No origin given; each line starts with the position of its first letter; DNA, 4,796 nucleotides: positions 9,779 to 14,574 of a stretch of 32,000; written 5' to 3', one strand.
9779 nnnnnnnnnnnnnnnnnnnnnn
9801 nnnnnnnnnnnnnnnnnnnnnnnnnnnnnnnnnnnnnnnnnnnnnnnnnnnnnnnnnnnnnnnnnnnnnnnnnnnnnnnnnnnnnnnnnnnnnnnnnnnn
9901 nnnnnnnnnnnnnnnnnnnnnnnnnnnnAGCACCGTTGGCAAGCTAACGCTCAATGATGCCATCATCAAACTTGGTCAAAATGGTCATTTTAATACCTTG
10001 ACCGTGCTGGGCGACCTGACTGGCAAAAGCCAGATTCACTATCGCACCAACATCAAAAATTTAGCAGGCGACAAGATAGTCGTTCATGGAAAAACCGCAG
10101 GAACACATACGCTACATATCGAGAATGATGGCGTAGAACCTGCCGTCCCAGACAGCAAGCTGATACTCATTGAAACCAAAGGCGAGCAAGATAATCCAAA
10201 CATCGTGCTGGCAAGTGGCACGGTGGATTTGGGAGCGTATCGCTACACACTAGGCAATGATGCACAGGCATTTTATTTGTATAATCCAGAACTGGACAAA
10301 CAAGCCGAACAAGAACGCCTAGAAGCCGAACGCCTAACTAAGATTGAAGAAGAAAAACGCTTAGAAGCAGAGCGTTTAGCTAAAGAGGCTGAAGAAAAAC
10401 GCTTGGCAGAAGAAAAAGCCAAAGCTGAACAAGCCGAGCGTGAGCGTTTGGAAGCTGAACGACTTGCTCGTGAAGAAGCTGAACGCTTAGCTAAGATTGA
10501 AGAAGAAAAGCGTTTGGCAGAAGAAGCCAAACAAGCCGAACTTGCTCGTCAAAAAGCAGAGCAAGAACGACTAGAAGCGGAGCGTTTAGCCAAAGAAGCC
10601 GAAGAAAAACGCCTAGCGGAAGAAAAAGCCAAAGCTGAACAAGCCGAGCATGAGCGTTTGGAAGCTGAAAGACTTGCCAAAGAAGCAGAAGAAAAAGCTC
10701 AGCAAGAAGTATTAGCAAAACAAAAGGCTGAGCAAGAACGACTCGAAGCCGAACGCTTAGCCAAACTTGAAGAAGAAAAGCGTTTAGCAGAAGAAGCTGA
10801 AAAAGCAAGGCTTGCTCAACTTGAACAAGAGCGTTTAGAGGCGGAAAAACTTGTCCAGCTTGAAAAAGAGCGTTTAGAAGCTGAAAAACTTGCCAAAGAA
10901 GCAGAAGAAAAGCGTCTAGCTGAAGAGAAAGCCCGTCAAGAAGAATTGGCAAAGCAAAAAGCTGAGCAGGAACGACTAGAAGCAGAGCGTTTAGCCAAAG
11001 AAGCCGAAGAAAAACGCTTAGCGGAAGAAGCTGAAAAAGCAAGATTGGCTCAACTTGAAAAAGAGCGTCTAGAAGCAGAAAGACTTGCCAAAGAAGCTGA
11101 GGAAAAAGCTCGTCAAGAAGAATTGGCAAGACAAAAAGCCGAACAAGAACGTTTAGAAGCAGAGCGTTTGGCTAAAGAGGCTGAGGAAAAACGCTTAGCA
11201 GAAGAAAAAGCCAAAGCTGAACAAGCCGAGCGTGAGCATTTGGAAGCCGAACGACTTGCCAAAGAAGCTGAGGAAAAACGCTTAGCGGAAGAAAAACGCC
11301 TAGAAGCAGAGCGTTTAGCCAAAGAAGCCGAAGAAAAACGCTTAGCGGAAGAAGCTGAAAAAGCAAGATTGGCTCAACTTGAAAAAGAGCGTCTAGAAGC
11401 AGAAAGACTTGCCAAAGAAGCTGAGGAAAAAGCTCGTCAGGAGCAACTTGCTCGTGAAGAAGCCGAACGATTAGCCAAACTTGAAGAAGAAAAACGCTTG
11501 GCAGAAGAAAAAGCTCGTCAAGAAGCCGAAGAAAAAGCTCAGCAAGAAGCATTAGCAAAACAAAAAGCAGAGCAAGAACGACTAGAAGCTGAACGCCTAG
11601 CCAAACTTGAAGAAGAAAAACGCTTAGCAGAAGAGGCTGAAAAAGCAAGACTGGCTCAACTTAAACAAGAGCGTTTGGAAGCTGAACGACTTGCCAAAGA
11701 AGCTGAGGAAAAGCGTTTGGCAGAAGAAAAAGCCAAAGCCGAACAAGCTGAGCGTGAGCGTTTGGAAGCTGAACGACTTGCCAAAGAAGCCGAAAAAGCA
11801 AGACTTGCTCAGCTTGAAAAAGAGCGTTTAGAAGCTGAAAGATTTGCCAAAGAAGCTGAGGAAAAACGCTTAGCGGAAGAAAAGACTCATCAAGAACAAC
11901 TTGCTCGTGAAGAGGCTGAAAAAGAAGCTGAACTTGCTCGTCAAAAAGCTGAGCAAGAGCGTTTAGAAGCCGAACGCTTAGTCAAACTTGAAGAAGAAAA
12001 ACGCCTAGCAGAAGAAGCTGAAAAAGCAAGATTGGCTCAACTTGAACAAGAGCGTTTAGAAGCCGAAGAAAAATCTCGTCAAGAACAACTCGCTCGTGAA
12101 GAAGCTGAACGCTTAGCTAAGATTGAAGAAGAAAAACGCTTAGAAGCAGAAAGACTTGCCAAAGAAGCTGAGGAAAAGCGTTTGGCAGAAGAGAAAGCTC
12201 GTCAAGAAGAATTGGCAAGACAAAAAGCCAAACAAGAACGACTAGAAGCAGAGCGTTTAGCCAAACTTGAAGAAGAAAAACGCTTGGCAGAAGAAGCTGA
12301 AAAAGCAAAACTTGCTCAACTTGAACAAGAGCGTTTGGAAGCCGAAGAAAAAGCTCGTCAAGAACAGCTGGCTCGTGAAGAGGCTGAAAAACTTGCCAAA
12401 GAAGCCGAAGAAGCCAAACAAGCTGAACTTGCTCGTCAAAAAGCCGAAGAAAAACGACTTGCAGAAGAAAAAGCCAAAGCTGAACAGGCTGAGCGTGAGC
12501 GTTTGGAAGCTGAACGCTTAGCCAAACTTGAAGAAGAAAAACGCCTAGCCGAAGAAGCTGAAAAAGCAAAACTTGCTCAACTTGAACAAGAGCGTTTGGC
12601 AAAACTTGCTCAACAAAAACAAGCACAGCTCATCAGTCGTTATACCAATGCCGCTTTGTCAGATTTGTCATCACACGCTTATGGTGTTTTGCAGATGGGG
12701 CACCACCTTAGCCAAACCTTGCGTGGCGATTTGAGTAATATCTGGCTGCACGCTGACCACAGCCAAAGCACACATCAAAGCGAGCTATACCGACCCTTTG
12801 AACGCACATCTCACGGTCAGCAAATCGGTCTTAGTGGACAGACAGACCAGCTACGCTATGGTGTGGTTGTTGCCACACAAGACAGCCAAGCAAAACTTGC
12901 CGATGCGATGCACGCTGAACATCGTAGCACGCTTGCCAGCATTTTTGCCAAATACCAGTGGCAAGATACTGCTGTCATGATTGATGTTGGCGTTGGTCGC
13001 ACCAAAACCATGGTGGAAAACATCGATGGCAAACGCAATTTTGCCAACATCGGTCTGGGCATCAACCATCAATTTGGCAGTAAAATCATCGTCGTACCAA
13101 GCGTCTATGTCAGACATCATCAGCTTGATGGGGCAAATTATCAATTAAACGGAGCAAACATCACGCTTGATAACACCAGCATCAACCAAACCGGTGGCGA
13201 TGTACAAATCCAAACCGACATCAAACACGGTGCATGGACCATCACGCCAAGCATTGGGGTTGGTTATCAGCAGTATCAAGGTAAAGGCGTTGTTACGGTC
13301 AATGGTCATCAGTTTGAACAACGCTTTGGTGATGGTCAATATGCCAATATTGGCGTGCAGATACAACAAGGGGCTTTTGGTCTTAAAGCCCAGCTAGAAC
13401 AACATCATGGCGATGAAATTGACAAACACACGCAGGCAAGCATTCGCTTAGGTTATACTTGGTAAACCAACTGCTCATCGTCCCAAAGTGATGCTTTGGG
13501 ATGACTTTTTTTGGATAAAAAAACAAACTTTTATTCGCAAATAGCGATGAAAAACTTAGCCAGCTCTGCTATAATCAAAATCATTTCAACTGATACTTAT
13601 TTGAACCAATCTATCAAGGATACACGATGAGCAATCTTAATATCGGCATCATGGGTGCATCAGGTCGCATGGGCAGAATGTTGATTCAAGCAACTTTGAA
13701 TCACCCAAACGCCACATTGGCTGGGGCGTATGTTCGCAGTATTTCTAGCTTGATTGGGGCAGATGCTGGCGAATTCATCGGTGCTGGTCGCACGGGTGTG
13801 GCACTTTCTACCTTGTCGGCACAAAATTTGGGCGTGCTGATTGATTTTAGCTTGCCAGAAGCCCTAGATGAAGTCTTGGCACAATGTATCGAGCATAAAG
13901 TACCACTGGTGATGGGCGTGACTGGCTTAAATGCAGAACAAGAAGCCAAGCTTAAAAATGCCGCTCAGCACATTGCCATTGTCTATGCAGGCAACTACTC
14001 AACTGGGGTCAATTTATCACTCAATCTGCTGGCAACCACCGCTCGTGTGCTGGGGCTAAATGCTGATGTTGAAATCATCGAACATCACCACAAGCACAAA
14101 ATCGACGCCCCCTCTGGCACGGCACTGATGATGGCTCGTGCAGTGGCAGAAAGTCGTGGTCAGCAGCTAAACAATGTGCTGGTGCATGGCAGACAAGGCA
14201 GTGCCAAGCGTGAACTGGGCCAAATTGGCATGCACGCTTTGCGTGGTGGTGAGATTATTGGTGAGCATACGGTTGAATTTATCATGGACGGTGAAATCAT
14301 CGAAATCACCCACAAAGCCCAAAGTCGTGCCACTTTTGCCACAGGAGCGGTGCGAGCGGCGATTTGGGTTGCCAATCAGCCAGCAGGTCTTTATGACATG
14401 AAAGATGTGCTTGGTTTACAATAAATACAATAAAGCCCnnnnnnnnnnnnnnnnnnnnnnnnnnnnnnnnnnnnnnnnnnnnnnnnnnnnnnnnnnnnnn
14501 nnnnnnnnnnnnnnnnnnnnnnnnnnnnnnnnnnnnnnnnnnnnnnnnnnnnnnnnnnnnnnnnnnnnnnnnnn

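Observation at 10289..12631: A roughly 780-residue E/A/K/R/L/Q-only repeat region between the passenger and beta-barrel of an S6 protease autotransporter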

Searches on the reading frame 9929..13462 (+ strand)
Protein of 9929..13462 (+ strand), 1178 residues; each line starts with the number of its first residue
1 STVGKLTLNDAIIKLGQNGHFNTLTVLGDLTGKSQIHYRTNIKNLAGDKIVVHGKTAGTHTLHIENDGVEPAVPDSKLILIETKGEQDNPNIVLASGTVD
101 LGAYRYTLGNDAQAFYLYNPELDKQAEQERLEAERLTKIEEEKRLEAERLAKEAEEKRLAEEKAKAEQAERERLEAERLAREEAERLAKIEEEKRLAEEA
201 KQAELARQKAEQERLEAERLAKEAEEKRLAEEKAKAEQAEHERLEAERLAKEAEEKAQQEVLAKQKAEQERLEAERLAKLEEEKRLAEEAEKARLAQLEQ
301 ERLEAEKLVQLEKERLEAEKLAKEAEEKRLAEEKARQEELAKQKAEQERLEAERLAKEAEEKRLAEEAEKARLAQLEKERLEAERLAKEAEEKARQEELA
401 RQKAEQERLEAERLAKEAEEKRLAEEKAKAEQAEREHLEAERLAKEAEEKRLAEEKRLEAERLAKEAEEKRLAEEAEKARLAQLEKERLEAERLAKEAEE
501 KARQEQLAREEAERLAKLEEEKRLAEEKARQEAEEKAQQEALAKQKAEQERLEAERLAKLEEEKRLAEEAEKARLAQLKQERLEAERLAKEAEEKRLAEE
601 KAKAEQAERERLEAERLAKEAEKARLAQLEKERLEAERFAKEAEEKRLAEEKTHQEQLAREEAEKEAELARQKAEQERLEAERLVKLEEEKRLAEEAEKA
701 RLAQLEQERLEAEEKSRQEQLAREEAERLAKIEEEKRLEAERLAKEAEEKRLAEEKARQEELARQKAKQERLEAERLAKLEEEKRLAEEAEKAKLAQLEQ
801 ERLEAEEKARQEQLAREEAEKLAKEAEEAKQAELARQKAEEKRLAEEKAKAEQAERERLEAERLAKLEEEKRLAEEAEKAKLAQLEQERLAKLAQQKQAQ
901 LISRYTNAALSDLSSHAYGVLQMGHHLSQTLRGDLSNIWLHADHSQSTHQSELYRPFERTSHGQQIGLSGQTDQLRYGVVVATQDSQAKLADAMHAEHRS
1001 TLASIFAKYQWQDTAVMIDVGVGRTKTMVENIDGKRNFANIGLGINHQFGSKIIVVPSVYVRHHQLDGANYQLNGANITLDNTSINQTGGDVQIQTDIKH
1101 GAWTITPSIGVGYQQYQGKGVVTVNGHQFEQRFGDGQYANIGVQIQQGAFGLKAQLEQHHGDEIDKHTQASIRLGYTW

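Call 41: predict_structure(protein=window:9929-13462:+)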
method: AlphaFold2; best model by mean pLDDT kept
length: 1178 residues; sequences in the alignment: 1
mean_pLDDT: 50.7   pTM: 0.27
mean pLDDT of the five models: 50.7, 49.9, 47.2, 45.8, 36.9
residues with pLDDT >= 90: 0; 70-90: 37; 50-70: 671; < 50: 470
segments of 3 or more residues with pLDDT < 50: 1-14, 16-23, 27-34, 37-50, 53-66, 68-120, 267-270, 272-275, 277-282, 444-446, 452-455, 458-464, 466-476, 901-923, 925-1178
pLDDT, mean of each block of 10 residues (from residue 1): 37 44 48 47 44 47 44 38 40 34 32 36 58 68 69 66 65 69 63 60 59 63 60 59 60 55 49 47 52 55 59 53 55 57 60 57 55 58 57 58 63 62 61 57 50 48 46 47 51 53 54 56 57 54 58 62 61 64 68 68 70 68 63 61 59 60 61 64 63 60 63 62 64 60 56 50 53 56 56 56 58 54 53 54 60 62 64 67 68 61 45 44 45 42 30 31 28 30 37 39 36 27 26 30 27 24 27 27 30 29 27 29 31 34 31 30 31 27
secondary structure, 60 per line:
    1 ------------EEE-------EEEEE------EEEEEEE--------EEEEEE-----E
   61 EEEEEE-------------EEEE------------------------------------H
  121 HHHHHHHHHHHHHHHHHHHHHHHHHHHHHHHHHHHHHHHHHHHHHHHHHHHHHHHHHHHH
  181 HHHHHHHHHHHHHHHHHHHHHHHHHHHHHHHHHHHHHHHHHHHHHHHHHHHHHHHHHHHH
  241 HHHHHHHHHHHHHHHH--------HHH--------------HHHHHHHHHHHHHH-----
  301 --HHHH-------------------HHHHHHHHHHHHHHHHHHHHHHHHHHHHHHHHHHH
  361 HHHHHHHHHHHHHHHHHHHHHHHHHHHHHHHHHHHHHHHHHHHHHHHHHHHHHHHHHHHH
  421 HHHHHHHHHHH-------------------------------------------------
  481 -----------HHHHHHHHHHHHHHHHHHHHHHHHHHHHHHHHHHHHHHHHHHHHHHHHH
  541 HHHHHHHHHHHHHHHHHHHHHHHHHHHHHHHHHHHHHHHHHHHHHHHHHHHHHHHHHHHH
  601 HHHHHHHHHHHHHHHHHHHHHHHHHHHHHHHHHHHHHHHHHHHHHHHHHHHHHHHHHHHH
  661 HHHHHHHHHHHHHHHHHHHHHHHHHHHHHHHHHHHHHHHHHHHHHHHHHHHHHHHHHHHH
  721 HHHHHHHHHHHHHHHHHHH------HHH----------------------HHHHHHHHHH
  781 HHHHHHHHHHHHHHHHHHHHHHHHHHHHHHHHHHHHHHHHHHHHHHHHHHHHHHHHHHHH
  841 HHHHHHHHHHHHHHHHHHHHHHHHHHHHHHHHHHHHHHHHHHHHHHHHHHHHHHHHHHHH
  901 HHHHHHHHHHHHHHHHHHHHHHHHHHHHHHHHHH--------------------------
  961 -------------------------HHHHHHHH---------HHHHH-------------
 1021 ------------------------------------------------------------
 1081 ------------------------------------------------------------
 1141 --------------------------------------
elements in order (helices of 4 or more, strands of 3 or more residues): E13-15 E23-27 E34-40 E49-54 E60-66 E80-83 H120-256 H282-295 H303-306 H326-431 H492-739 H771-934 H986-993 H1003-1007

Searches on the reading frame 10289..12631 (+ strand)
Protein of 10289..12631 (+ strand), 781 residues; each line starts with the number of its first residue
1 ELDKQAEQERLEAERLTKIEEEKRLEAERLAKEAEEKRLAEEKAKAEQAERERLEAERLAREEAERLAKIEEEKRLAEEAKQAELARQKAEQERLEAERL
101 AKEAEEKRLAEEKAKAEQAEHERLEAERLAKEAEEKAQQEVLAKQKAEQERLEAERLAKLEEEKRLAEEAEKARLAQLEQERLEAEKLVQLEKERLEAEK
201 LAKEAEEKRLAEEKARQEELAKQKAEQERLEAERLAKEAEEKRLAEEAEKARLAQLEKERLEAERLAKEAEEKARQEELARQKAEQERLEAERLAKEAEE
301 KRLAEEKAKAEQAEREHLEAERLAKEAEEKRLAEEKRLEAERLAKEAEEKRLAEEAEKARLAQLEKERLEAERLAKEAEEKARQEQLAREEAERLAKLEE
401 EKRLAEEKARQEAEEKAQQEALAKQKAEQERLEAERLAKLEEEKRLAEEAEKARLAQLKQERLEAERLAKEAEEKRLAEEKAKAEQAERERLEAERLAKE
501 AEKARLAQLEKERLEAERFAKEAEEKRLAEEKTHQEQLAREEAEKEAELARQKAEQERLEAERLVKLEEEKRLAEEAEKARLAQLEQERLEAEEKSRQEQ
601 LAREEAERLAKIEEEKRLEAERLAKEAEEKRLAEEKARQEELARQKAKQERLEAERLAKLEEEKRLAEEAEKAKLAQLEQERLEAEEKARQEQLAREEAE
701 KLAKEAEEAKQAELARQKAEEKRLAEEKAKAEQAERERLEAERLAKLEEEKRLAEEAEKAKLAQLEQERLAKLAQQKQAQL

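Call 8: search_protein_families(library=pfam, proteins=[window:10289-12631:+], max_evalue=10)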
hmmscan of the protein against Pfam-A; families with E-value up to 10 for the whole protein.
window:10289-12631:+ (781 aa): 0 families

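Call 36: find_homologous_proteins(query=window:10289-12631:+, max_evalue=0.00001)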
Query window:10289-12631:+ (781 aa): 320 proteins with E <= 0.00001 among 8000 candidates; the best 120 are listed.
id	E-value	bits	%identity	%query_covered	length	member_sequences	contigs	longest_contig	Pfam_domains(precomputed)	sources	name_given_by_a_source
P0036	2.8e-25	107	45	59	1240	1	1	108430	PF13365.13,PF00089.33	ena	-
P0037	7.5e-22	96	48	60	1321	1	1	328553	PF13365.13,PF00089.33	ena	-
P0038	1.2e-21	95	45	68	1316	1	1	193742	PF13365.13,PF00089.33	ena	-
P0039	2.3e-21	94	46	56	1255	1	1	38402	PF08308.18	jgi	jgi:hypothetical protein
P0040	6.0e-21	93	43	26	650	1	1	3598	PF02881.25,PF00448.29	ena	-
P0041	7.4e-20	89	47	61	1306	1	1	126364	PF13365.13,PF00089.33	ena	-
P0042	2.0e-19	88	49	52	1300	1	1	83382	PF13365.13,PF00089.33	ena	-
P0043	7.8e-19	86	45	71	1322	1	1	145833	PF13365.13,PF00089.33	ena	-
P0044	3.6e-17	80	45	55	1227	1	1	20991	PF08308.18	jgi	jgi:hypothetical protein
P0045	3.7e-17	80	47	36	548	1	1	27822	-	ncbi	-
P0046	7.0e-16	76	48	48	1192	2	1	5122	PF07564.18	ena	-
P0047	1.5e-15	75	52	28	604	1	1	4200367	PF02881.25,PF00448.29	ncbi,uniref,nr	ncbi:signal recognition particle-docking protein FtsY [Proteus terrae]|uniref:signal recognition par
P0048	1.9e-15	75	42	52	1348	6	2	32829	PF09731.15,PF02602.21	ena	-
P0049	2.2e-15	74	49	34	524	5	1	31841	-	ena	-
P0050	4.6e-15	73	45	30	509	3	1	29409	-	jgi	-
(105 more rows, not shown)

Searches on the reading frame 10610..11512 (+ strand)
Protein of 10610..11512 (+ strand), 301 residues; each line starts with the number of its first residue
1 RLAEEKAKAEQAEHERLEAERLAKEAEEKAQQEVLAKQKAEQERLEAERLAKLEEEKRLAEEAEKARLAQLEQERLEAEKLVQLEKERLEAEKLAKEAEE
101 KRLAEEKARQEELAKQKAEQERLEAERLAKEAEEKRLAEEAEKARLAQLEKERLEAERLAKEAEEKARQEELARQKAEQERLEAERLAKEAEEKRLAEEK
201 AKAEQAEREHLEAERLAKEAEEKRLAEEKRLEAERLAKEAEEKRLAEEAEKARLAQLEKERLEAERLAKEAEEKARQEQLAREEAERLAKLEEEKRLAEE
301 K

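Call 49: predict_structure(protein=window:10610-11512:+)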
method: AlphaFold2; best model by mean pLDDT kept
length: 301 residues; sequences in the alignment: 1
mean_pLDDT: 85.0   pTM: 0.26
mean pLDDT of the five models: 85.0, 84.6, 79.5, 78.2, 78.1
residues with pLDDT >= 90: 104; 70-90: 190; 50-70: 6; < 50: 1
segments of 3 or more residues with pLDDT < 50: none
pLDDT, mean of each block of 10 residues (from residue 1): 83 90 91 93 94 94 94 95 94 91 90 90 89 87 88 88 86 87 84 80 80 78 76 75 76 78 79 78 77 67 50
secondary structure, 60 per line:
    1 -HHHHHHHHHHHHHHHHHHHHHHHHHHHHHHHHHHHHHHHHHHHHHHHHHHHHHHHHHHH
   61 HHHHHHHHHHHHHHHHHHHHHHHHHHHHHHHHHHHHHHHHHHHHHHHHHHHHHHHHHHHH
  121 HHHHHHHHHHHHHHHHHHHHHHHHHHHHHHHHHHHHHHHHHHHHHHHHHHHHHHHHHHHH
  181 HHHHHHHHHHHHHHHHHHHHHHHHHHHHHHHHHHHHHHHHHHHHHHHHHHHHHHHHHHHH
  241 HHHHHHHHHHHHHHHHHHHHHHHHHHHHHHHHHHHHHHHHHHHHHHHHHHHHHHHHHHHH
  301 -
elements in order: H2-300

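Call 71: search_solved_structures(query=window:10610-11512:+, max_evalue=0.01)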
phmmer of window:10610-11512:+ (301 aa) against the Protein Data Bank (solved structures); distinct sequences matched with E-value up to 0.01: 1.
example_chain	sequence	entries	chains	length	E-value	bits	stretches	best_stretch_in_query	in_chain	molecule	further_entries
8glv_AE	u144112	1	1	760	0.00058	23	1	28-123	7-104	IC97/Casc1 N-terminal domain-containing protein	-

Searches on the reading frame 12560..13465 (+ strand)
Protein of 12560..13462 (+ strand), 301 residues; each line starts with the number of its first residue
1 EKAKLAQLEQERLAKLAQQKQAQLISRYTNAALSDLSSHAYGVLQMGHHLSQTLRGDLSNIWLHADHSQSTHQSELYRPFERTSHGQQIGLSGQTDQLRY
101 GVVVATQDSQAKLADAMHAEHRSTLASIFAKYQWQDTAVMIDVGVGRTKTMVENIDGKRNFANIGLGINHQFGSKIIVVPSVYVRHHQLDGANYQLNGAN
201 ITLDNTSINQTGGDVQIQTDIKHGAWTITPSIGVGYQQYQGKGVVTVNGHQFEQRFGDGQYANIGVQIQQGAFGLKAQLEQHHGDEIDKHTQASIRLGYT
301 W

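Call 8: search_protein_families(library=pfam, proteins=[window:12620-13465:+], max_evalue=10)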
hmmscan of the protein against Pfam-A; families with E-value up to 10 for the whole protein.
window:12620-13465:+ (281 aa): 4 families
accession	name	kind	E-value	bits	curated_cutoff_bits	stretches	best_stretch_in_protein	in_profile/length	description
PF03797.25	Autotransporter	-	6.3e-11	43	26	1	42-258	2-239/255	Autotransporter beta-domain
PF13609.12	Porin_4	-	0.009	16.3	27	2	173-279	191-288/310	Gram-negative porin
PF09458.16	H_lectin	-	0.028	15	24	1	157-204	11-56/67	H-type lectin domain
PF03769.21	Attacin_C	-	0.15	12.8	28.8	1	166-205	20-57/120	Attacin, C-terminal region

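Call 72: search_solved_structures(query=window:12560-13462:+, max_evalue=0.01)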
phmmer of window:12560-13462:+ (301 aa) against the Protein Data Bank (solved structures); distinct sequences matched with E-value up to 0.01: 0.

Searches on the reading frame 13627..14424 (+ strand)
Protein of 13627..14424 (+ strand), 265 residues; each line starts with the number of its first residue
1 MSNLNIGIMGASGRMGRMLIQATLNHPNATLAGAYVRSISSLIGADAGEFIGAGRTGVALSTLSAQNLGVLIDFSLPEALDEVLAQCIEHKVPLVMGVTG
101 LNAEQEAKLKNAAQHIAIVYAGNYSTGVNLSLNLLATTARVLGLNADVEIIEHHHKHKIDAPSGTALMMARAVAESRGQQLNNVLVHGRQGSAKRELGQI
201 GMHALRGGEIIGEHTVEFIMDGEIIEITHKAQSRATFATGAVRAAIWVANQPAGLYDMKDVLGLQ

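Call 15: search_protein_families(library=pfam, proteins=[window:13627-14424:+], max_evalue=0.00001)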
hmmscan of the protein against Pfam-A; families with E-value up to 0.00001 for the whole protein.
window:13627-14424:+ (265 aa): 2 families
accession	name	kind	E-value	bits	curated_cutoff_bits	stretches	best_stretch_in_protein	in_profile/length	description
PF05173.19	DapB_C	-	1.5e-42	144.9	27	1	127-262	1-121/121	Dihydrodipicolinate reductase, C-terminus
PF01113.26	DapB_N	-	2.9e-32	111.8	25.6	1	5-124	2-124/124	Dihydrodipicolinate reductase, N-terminus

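Call 18: find_related_loci(query=window:13627-14424:+, collection=genome_contigs, flank=10000)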
Query window:13627-14424:+ (265 aa) in genome_contigs; peptide patterns used: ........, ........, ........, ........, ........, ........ (x = any residue, [..] = any of these).
211 stretches matched a pattern; 126 encode a relative of the query (tblastn E <= 1e-3); the best 80 are kept; 80 distinct loci.
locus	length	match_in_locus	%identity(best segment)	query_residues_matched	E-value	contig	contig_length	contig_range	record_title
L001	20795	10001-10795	81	1-265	2e-147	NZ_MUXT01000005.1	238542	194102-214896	Moraxella canis strain CCUG 8415A 8415T_ctg_0000005, whole genome shotgun sequence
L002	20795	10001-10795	81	1-265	9e-147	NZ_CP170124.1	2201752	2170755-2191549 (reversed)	Moraxella sp. ATCC 23246 chromosome, complete genome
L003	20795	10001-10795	81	1-265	6e-146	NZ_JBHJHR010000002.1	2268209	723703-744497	Moraxella sp. ZJ142 ptg000001c, whole genome shotgun sequence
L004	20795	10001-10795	82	1-265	6e-145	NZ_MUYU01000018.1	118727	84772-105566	Moraxella pluranimalium strain CCUG 54913 54913T_ctg_0000018, whole genome shotgun sequence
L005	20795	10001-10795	82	1-265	1e-143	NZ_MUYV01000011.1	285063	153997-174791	Moraxella porci DSM 25326 strain CCUG 54912 54912T_ctg_0000011, whole genome shotgun sequence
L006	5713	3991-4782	82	1-264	5e-144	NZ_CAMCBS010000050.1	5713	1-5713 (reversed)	MAG: uncultured Moraxella sp. isolate SRR15732366_bin.2_metaWRAP_v1.3_MAG ERZ9426310.1004, whole genome shotgun sequence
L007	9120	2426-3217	78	2-265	3e-140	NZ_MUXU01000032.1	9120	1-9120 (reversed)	Moraxella caviae strain CCUG 355 355T_ctg_0000032, whole genome shotgun sequence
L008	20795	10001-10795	76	1-265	2e-139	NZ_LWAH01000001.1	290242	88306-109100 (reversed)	Moraxella catarrhalis strain CCUG 353 contig_1, whole genome shotgun sequence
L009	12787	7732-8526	77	1-265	4e-139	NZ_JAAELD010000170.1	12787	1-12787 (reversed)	MAG: Moraxella sp. isolate Bco_11 BcoG_CONTIG1446904, whole genome shotgun sequence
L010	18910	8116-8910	78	1-265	9e-139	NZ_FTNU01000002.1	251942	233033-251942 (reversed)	Moraxella cuniculi DSM 21768, whole genome shotgun sequence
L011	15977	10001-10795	76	1-265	5e-136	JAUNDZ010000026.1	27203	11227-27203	MAG: Moraxella sp. isolate S24M_Sa_22 NODE_573_length_27203_cov_36.284883, whole genome shotgun sequence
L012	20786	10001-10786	75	4-265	1e-131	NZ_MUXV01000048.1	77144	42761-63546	Moraxella bovis strain CCUG 2133 2133T_ctg_0000048, whole genome shotgun sequence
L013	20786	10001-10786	75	4-265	1e-131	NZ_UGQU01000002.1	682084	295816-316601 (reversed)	Moraxella lacunata strain NCTC10359, whole genome shotgun sequence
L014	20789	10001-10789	74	3-265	4e-130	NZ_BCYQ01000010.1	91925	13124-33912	Moraxella oblonga NBRC 102422, whole genome shotgun sequence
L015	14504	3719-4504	73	4-265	5e-130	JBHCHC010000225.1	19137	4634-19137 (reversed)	MAG: Moraxella sp. isolate Z2-86_MAG_25 Z2-86__105875, whole genome shotgun sequence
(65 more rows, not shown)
